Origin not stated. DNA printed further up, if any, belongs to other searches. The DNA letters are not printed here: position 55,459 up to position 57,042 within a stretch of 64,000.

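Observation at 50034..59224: Translationally coupled seven-gene glycan locus with two paralogous APH-like kinases flanking UDP-glucose dehydrogenase and an MsbA-like exporter, bracketed by two two-component systems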

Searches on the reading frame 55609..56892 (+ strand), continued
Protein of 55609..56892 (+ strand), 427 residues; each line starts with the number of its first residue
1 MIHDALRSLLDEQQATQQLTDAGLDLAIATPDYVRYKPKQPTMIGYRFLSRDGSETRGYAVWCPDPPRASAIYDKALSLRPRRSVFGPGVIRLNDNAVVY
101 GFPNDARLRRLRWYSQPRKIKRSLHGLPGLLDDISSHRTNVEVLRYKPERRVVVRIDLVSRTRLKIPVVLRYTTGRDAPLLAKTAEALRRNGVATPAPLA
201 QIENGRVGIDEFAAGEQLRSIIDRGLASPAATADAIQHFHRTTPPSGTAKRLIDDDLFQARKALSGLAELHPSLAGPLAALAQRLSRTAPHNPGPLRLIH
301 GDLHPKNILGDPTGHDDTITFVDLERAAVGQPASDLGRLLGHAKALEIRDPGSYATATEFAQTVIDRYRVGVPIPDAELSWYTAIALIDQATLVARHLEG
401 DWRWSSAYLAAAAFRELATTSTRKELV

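Call 21: search_protein_families(library=pfam, proteins=[L020:12583-14391:+, L026:12377-13930:+, L044:7523-8527:+, L050:5851-6819:+, L018:1339-2730:+, L019:12415-13830:-, L019:13797-16682:-, L018:14989-16518:+, L033:13447-16374:+, L067:3558-4232:+], max_evalue=0.001)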
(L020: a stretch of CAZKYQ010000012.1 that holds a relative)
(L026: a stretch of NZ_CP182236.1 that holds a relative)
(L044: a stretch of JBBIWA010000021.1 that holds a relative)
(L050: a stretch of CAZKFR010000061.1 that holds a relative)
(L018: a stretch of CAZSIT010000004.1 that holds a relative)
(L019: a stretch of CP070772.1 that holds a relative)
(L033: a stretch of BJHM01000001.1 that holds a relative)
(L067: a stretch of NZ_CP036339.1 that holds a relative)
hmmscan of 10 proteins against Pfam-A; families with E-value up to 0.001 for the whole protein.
L020:12583-14391:+ (602 aa): 2 families
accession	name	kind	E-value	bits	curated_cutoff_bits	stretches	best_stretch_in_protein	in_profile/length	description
PF13372.12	Alginate_exp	-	1.2e-25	90.6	25.2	1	222-591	8-388/395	Alginate export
PF18914.6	DUF5666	-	9.4e-11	42.3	27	1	78-138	1-59/60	Domain of unknown function (DUF5666)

L026:12377-13930:+ (517 aa): 1 family
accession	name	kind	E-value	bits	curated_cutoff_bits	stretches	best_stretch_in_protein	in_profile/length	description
PF04966.18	OprB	-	2.5e-45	155.9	22.9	1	120-517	2-372/372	Carbohydrate-selective porin, OprB family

L044:7523-8527:+ (334 aa): 3 families
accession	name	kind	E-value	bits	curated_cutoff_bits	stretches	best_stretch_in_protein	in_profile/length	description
PF10082.15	BBP2_2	-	8.6e-05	22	23.7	0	280-331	324-375/378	Putative beta-barrel porin 2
PF13505.12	OMP_b-brl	-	0.00011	22.9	28.7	0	203-333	54-174/175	Outer membrane protein beta-barrel domain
PF14905.12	OMP_b-brl_3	-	0.00012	21.7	27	0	275-317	45-87/408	Outer membrane protein beta-barrel family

L050:5851-6819:+ (322 aa): 2 families
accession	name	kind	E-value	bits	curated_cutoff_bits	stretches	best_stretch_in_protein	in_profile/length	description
PF13469.12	Sulfotransfer_3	-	7.2e-43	147.8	27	1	11-225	1-215/216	Sulfotransferase family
PF00685.33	Sulfotransfer_1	-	8e-12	45.5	22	1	13-224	4-183/255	Sulfotransferase domain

L018:1339-2730:+ (463 aa): 8 families
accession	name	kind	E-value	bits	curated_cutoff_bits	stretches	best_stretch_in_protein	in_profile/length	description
PF00158.32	Sigma54_activat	-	1.3e-58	197.8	20.2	1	171-314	23-166/168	Sigma-54 interaction domain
PF00072.30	Response_reg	-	1.7e-26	93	30.2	1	4-113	1-110/111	Response regulator receiver domain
PF25601.1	AAA_lid_14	-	6.2e-20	71.3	27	1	321-396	1-74/87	AAA+ ATPase lid domain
PF14532.12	Sigma54_activ_2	-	2e-19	70.6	25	1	164-320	16-138/138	Sigma-54 interaction domain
PF02954.25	HTH_8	-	4.4e-13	49.2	22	1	421-461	2-42/42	Bacterial regulatory protein, Fis family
PF07728.20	AAA_5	-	1.8e-08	35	22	1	172-293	1-125/139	AAA domain (dynein-related subfamily)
PF00004.35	AAA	-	2.4e-05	25.2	21.2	1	173-299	1-120/131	ATPase family associated with various cellular activities (AAA)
PF13556.12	HTH_30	-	0.00014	22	27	1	431-461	6-36/59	PucR C-terminal helix-turn-helix domain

L019:12415-13830:- (471 aa): 2 families
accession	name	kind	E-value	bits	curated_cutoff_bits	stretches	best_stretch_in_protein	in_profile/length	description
PF00082.27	Peptidase_S8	-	4.6e-48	164.4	21.8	1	150-403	1-288/288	Subtilase family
PF22148.1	Fervidolysin_NPro-like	-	1.3e-07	32.3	21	1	34-108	6-81/81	Fervidolysin N-terminal prodomain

L019:13797-16682:- (961 aa): 11 families
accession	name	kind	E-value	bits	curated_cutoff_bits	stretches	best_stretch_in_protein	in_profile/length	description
PF12770.12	CHAT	-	1.8e-54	185.6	24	1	693-959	1-288/289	CHAT domain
PF13424.12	TPR_12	-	3.2e-29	101.4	30.1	4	195-267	3-77/77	Tetratricopeptide repeat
PF07719.23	TPR_2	-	1.4e-13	50.2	27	0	240-267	6-33/34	Tetratricopeptide repeat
PF14938.12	SNAP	-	2.5e-12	47.3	25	2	209-305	88-182/282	Soluble NSF attachment protein, SNAP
PF13432.12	TPR_16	-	4.5e-12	46.6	32.7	1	364-426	3-61/65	Tetratricopeptide repeat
PF00515.34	TPR_1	-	7.4e-11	41.8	27.8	0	200-222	6-28/34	Tetratricopeptide repeat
PF17874.7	TPR_MalT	-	1.6e-08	34.7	45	1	284-468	46-234/336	MalT-like TPR region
PF13428.12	TPR_14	-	5.3e-06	27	23.5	0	399-428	4-33/44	Tetratricopeptide repeat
PF13181.12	TPR_8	-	1.5e-05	25.2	25.7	0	319-346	2-29/34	Tetratricopeptide repeat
PF25064.1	ARM_TT21_5th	-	4.7e-05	24.1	27.8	0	124-184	42-99/117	TT21 fifth ARM repeats domain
PF14559.12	TPR_19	-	0.00034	21.3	25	0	369-437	2-67/68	Tetratricopeptide repeat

L018:14989-16518:+ (509 aa): 2 families
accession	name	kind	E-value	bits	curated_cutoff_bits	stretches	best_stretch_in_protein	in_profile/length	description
PF13620.12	CarboxypepD_reg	-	7.6e-11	42.7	32.3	1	38-93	1-55/82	Carboxypeptidase regulatory-like domain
PF02369.22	Big_1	-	1.8e-08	34.8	34.9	0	36-80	18-64/93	Bacterial Ig-like domain (group 1)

L033:13447-16374:+ (975 aa): 0 families

L067:3558-4232:+ (224 aa): 13 families
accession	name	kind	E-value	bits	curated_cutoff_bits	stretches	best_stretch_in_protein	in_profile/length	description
PF13646.12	HEAT_2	-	4.3e-22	78.6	27.7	2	160-220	2-61/88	HEAT repeats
PF02985.28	HEAT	-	1.8e-18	65.3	23.5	0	162-185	5-28/31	HEAT repeat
PF13513.12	HEAT_EZ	-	4e-11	43.6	27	0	154-184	25-55/55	HEAT-like repeat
PF03130.22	HEAT_PBS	-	5.7e-09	36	20.9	0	174-195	2-21/27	PBS lyase HEAT-like repeat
PF12717.13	Cnd1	-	5.9e-09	36.6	26.4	0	46-148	9-123/162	non-SMC mitotic condensation complex subunit 1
PF01602.26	Adaptin_N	-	5.7e-07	28.9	37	0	90-159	228-300/524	Adaptin N terminal region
PF01442.23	Apolipoprotein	-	6.1e-07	29.8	90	1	63-221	27-185/190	Apolipoprotein A1/A4/E domain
PF21581.3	SCD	-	1e-06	29.4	27.5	0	98-122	37-61/75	Stromalin conservative domain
PF12755.13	Vac14_Fab1_bd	-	2.1e-06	28.7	22.1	0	43-82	13-51/97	Vacuolar 14 Fab1-binding region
PF25767.1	ARM_TBCD_2nd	-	1.2e-05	25.3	29.7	0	156-185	76-105/245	Tubulin-specific chaperone D-like, ARM repeats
PF00514.29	Arm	-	0.00016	22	20.6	0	194-214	16-36/41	Armadillo/beta-catenin-like repeat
PF20168.4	PDS5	-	0.00026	19.4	27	0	57-125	320-394/1053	Sister chromatid cohesion protein PDS5 protein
PF01347.28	Vitellogenin_N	-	0.0009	18.4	24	0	95-217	437-559/590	Lipoprotein amino terminal region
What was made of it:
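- A sulfotransferase inside some cassettes (call 21) suggests late decoration of a glycan.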

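Call 34: predict_structure(alignment_id=A1)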
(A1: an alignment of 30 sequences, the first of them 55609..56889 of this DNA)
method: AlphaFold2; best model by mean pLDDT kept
length: 427 residues; sequences in the alignment: 30
mean_pLDDT: 92.9   pTM: 0.90
mean pLDDT of the five models: 92.9, 92.7, 92.6, 91.9, 90.4
residues with pLDDT >= 90: 367; 70-90: 47; 50-70: 7; < 50: 6
segments of 3 or more residues with pLDDT < 50: 422-427
pLDDT, mean of each block of 10 residues (from residue 1): 82 96 96 91 96 94 96 96 94 96 95 93 84 90 94 95 93 97 98 97 96 94 93 98 97 96 95 96 96 89 96 88 97 98 93 79 97 94 98 92 95 88 42
secondary structure, 60 per line:
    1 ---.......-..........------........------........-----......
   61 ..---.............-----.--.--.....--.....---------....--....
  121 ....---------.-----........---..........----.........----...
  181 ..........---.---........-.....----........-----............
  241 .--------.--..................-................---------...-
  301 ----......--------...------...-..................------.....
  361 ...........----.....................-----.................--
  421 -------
elements in order: H4-10 H12-21 E28-35 E42-49 E55-62 H66-78 E90-94 E97-101 H111-114 H117-124 E140-147 E151-160 E165-173 H178-190 E198-202 E207-211 H218-223 H229-241 H253-270 H272-287 E297-299 E308-310 E319-321 E328-330 H332-349 H356-371 H376-396 H402-418
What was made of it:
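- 55609..56892 (+): g5: kinase A, an APH-fold kinase with an extra N-terminal domain of about 95 residues. AF2 model has pLDDT 92.9 (call 34).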

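Call 37: fold_search(model_id=the predicted structure, library=pdb)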
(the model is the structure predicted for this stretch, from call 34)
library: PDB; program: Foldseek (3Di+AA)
matches with E <= 10: 1487; with E <= 0.001: 472
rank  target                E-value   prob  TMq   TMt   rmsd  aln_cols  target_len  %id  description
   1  4u94                  1.1e-11  1.00  0.49  0.47  12.2       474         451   16  Structure of mycobacterial maltokinase, the missing link in the essential GlgE-pathway (released 2015-02-11)
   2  4o7o_B                3.1e-11  1.00  0.45  0.43  14.5       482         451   15  Crystal structure of Mycobacterium tuberculosis maltose kinase MaK (released 2014-10-22)
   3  4o7o_A                3.9e-11  1.00  0.44  0.44  13.8       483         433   14  Crystal structure of Mycobacterium tuberculosis maltose kinase MaK (released 2014-10-22)
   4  8zic                  8.0e-11  1.00  0.50  0.58   6.0       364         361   16  Structure complex of 4-hydroxytryptamine kinase PsiK complexed with Mg2+ and Tryptamine (released 2025-04-02)
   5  5jy7_M                8.0e-11  1.00  0.38  0.37  17.7       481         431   14  Complex of Mycobacterium smegmatis trehalose synthase with maltokinase (released 2017-05-24)
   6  3csv                  8.8e-11  1.00  0.44  0.56   6.0       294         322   18  Crystal structure of a putative aminoglycoside phosphotransferase (YP_614837.1) from Silicibacter sp. TM1040 at 2.15 A r (released 2008-04-22)
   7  5fut                  1.3e-10  1.00  0.49  0.58   7.7       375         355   15  Human choline kinase a1 in complex with compound 4-(dimethylamino)-1-{4-[4-(4-{[4-(pyrrolidin- 1-yl)pyridinium-1-yl]meth (released 2016-09-21)
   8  2qg7_B                2.0e-10  1.00  0.46  0.53   5.8       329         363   14  Plasmodium vivax ethanolamine kinase Pv091845 (released 2007-07-24)
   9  4da5_A                2.8e-10  1.00  0.52  0.61   6.1       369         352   15  Choline Kinase alpha acts through a double-displacement kinetic mechanism involving enzyme isomerisation, as determine (released 2013-04-17)
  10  9eto_A                3.2e-10  1.00  0.50  0.58   5.7       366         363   16  PsiK from Psilocybe cubensis (released 2024-11-06)
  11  8agy_A                3.2e-10  1.00  0.43  0.52   7.5       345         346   18  The Corramycin phosphotransferase in complex with Corramycin (released 2023-08-16)
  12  5eqp_A                3.2e-10  1.00  0.48  0.57   6.8       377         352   16  Crystal structure of choline kinase alpha-1 bound by 6-[(4-methyl-1,4-diazepan-1-yl)methyl]quinoline (compound 37) (released 2016-01-06)
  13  3dxq_A                3.8e-10  1.00  0.47  0.66   5.2       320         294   18  Crystal structure of choline/ethanolamine kinase family protein (NP_106042.1) from MESORHIZOBIUM LOTI at 2.55 A resolu (released 2008-08-05)
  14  7nb1_AAA              3.8e-10  1.00  0.51  0.60   6.1       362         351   15  Crystal structure of human choline alpha in complex with an inhibitor (released 2021-10-13)
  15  3zm9_A                3.8e-10  1.00  0.47  0.55   8.1       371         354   16  The mechanism of allosteric coupling in choline kinase a1 revealed by a rationally designed inhibitor (released 2013-02-27)
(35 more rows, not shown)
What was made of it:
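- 55609..56892 (+): Best PDB matches are maltokinase, PsiK and choline kinase at TM about 0.5 (call 37).
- On APH / protein-kinase-like fold (general): The AF2 model has the fold (calls 34, 37).
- Closest known: Maltokinase. Same: Both are APH-fold sugar kinases with an extra N-terminal domain (call 37).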

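Call 45: search_dna_similar(query=window:55609-56889:+, collection=plasmids, mode=protein, max_evalue=1e-8, max_rows=20)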
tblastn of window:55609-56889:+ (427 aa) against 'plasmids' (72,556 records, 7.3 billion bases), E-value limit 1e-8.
Records with a match: 1; places in all: 1; records where one place covers at least 80% of the query: 0.
Best place of each record, by identity: <60% 1.
By first word of the organism name: Candidatus 1.
By predicted mobility (MOB-suite, as given by PLSDB): non-mobilizable 1.
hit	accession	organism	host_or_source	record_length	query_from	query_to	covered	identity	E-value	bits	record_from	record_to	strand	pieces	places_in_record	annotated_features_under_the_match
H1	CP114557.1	Candidatus Manganitrophus sp.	activated carbon metagenome,metagenomic ...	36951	89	391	71%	26.3%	1e-9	68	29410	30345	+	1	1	aminoglycoside phosphotransferase family protein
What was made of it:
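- Tried and rejected: Plasmid collection search with g5 (call 45).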

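Call 48: find_homologous_proteins(query=L046:9983-11200:+, max_evalue=1e-20)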
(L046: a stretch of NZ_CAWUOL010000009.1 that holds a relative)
Query L046:9983-11200:+ (405 aa): 147 proteins with E <= 1e-20 among 6689 candidates; the best 120 are listed.
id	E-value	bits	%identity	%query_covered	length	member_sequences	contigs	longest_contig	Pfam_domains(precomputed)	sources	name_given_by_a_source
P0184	1.7e-271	918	100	100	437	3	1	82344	PF01636.30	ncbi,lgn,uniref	ncbi:aminoglycoside phosphotransferase family protein [Nodularia chucula]|uniref:aminoglycoside phos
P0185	3.0e-205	700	78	100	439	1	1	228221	PF01636.30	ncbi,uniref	ncbi:aminoglycoside phosphotransferase family protein [Chlorogloeopsis sp. ULAP02]|uniref:aminoglyco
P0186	3.8e-200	683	77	100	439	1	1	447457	PF01636.30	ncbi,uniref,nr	ncbi:aminoglycoside phosphotransferase family protein [Chlorogloeopsis sp. ULAP01]|uniref:aminoglyco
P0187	1.6e-172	592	70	97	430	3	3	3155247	PF01636.30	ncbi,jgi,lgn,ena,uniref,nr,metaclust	ncbi:hypothetical protein AA637_10780 [Cyanobacterium sp. HL-69]|uniref:phosphotransferase family pr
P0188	5.5e-172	590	69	97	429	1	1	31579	PF01636.30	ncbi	ncbi:MAG: phosphotransferase family protein [Cyanobacterium sp.]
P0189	8.1e-172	590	69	97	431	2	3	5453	PF01636.30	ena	-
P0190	2.0e-135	470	57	100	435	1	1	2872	PF01636.30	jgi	jgi:Ser/Thr protein kinase RdoA (MazF antagonist)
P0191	1.2e-132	461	56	97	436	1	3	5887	PF01636.30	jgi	jgi:thiamine kinase-like enzyme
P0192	1.2e-130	454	55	98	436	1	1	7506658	PF01636.30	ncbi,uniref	ncbi:aminoglycoside phosphotransferase family protein [Egbenema bharatensis]|uniref:aminoglycoside p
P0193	3.2e-117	410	52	97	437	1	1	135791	PF01636.30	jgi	jgi:aminoglycoside phosphotransferase (APT) family kinase protein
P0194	1.3e-98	349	46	96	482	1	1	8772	PF02958.27,PF01636.30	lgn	-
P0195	1.8e-97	345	47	96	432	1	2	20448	PF01636.30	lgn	-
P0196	1.1e-96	342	46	98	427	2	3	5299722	PF01636.30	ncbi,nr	ncbi:aminoglycoside phosphotransferase family protein [Gloeocapsopsis dulcis]|nr:aminoglycoside phos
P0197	4.9e-95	337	46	99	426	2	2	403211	PF01636.30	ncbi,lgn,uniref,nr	ncbi:phosphotransferase [Gloeocapsopsis sp. IPPAS B-1203]|uniref:aminoglycoside phosphotransferase f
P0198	2.5e-94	334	45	99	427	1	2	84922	PF01636.30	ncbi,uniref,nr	ncbi:aminoglycoside phosphotransferase family protein [Gloeocapsopsis crepidinum LEGE 06123]|uniref:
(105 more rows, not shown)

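Call 54: search_protein_families(library=pfam, proteins=[L022:1955-2926:+, L022:4984-6189:+, L022:11209-12588:+, L021:4342-6723:+, L021:2347-4269:-, L082:4148-6745:+, L082:13145-14419:+, L082:14220-16406:+, L052:11522-14464:+, L052:14508-16577:+], max_evalue=0.001)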
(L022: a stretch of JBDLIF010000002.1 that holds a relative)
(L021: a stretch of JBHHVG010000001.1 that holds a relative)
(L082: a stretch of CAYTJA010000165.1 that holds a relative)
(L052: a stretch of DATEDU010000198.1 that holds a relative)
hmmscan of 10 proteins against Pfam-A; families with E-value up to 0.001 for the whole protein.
L022:1955-2926:+ (323 aa): 1 family
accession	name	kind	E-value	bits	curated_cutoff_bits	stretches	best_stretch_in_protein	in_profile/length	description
PF00682.25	HMGL-like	-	3.8e-19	69.6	29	1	6-252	2-243/260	HMGL-like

L022:4984-6189:+ (401 aa): 1 family
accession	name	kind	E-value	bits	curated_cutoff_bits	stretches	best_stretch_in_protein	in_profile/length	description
PF04101.22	Glyco_tran_28_C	-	6.6e-08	33.2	22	1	222-363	7-145/166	Glycosyltransferase family 28 C-terminal domain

L022:11209-12588:+ (459 aa): 1 family
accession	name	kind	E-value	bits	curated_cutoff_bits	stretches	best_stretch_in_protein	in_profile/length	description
PF13372.12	Alginate_exp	-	1.5e-39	136.3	25.2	1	77-448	3-388/395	Alginate export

L021:4342-6723:+ (793 aa): 0 families

L021:2347-4269:- (640 aa): 1 family
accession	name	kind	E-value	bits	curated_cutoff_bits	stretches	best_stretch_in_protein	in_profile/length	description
PF13372.12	Alginate_exp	-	1.4e-21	77.2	25.2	1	280-633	85-393/395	Alginate export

L082:4148-6745:+ (865 aa): 0 families

L082:13145-14419:+ (424 aa): 5 families
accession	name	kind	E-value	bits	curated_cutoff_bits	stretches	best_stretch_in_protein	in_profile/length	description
PF00534.26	Glycos_transf_1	-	5.5e-33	114.4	26.4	1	215-378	13-171/172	Glycosyl transferases group 1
PF13692.12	Glyco_trans_1_4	-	1.5e-31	110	27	1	218-365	2-142/142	Glycosyl transferases group 1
PF13439.12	Glyco_transf_4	-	5.6e-14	53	28.5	1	108-204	64-169/170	Glycosyltransferase Family 4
PF13579.12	Glyco_trans_4_4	-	1.9e-13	51.5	29.7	1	33-200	17-158/158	Glycosyl transferase 4-like domain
PF13524.12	Glyco_trans_1_2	-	1.3e-08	35.4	25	1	247-391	13-140/144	Glycosyl transferase-like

L082:14220-16406:+ (728 aa): 1 family
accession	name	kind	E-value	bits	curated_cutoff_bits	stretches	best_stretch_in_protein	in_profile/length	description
PF01636.29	APH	-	2.6e-23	83.5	23.2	1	471-680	21-231/239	Phosphotransferase enzyme family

L052:11522-14464:+ (980 aa): 3 families
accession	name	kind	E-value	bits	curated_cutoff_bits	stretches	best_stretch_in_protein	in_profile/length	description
PF10282.15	Lactonase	-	1.6e-16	60.9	21.7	2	252-327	253-324/344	Lactonase, 7-bladed beta-propeller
PF01731.26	Arylesterase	-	0.00012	22.7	21.3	0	504-534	54-84/86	Arylesterase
PF08450.18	SGL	-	0.00032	20.8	26.3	0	299-328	139-168/246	SMP-30/Gluconolactonase/LRE-like region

L052:14508-16577:+ (689 aa): 2 families
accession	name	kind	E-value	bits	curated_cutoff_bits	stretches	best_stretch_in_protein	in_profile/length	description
PF13517.12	FG-GAP_3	-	1.2e-42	144.8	26.9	5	48-106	1-61/61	FG-GAP-like repeat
PF01839.29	FG-GAP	-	5.4e-17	61.7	22.1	0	91-107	5-21/37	FG-GAP repeat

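Call 58: search_protein_families(library=padloc, proteins=[window:55609-56892:+], max_evalue=0.001)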
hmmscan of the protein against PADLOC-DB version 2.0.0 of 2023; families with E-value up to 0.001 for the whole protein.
window:55609-56892:+ (427 aa): 0 families

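Call 59: search_protein_families(library=pfam, proteins=[L001:4409-4804:+], max_evalue=0.01)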
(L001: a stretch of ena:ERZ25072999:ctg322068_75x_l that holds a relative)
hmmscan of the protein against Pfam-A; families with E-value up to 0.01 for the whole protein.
L001:4409-4804:+ (131 aa): 0 families

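Call 71: search_protein_representatives(alignment_id=A1)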
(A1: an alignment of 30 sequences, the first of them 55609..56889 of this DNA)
Query: 30 sequences, 425 profile positions. Proteins with E-value up to 0.001 (for the whole library): 26756; up to 1e-10: 7663; up to 1e-30: 1604. The best 150 are listed.
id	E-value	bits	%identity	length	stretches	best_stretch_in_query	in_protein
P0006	3.7e-169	579.4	-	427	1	2-420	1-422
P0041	2.5e-167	573.3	-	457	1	4-423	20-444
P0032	2.3e-165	566.8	-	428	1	5-422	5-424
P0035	3.0e-158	543.4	-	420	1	10-420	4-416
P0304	7.6e-158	542.1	-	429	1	4-419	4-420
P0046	5.9e-151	519.4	-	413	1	14-415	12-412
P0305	4.8e-147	506.5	-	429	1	7-420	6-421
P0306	8.2e-143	492.5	-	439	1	6-421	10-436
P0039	8.8e-142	489.1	-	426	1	8-416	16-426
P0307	2.7e-139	480.9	-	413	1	9-418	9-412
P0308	3.3e-139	480.7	-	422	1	6-420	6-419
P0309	1.9e-135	468.3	-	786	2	8-420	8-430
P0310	2.1e-135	468.1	-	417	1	7-415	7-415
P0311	7.8e-135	466.3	-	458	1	5-416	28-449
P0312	3.2e-132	457.7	-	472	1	9-419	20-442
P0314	1.6e-125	435.6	-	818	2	6-420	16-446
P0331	3.6e-108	378.4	-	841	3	7-419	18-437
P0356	2.6e-87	309.7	-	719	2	17-408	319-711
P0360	1.4e-85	304.0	-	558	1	7-420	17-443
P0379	2.0e-78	280.4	-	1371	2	9-420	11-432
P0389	4.9e-76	272.5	-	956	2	13-423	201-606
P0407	9.8e-74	265.0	-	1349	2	15-416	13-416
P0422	3.5e-72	259.9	-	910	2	64-416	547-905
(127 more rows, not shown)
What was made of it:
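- Most of the best 150 of 1,604 family clusters are proteins of about 750-830 aa with two matched stretches (call 71).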
